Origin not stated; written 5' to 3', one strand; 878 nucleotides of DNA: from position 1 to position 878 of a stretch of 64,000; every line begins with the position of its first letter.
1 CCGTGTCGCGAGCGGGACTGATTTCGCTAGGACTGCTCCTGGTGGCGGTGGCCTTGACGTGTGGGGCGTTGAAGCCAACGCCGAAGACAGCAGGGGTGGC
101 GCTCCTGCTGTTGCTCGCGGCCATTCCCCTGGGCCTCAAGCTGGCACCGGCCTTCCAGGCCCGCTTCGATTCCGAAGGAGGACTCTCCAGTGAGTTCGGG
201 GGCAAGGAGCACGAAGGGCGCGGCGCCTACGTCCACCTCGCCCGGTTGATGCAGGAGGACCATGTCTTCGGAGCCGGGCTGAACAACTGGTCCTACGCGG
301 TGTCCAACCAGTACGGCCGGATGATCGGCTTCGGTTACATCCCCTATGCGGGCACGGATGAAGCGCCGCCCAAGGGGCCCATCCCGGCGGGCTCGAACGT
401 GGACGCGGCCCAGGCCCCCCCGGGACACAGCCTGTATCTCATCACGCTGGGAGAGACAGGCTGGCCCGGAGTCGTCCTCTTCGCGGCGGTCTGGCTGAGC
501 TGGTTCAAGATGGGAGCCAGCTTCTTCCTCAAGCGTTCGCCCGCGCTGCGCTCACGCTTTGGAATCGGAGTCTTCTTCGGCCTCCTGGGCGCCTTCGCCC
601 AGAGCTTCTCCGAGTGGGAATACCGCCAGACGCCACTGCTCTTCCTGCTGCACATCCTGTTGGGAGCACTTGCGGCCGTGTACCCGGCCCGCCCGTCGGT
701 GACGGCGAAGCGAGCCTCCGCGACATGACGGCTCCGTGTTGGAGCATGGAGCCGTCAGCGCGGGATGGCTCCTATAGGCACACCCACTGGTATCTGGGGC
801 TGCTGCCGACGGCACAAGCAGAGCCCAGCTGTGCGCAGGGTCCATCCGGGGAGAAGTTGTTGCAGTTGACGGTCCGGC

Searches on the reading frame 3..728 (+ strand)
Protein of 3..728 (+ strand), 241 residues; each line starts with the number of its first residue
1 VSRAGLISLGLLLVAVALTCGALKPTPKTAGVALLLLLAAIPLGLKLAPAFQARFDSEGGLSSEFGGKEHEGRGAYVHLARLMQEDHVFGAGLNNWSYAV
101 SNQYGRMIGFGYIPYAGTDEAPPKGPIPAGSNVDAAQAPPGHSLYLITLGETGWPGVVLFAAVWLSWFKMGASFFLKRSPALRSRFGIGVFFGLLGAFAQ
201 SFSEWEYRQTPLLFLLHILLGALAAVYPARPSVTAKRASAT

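Call 68: search_protein_families(library=padloc, proteins=[window:3-728:+], max_evalue=0.01)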
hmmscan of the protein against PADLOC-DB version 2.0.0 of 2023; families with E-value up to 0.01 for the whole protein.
window:3-728:+ (241 aa): 0 families

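Call 84: search_protein_families(library=pfam, proteins=[window:3-728:+], max_evalue=1)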
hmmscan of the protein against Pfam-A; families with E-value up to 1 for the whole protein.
window:3-728:+ (241 aa): 1 family
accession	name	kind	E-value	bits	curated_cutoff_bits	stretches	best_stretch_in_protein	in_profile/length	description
PF04932.20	Wzy_C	-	3.2e-05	24.2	31.7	1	2-161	15-149/149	O-Antigen ligase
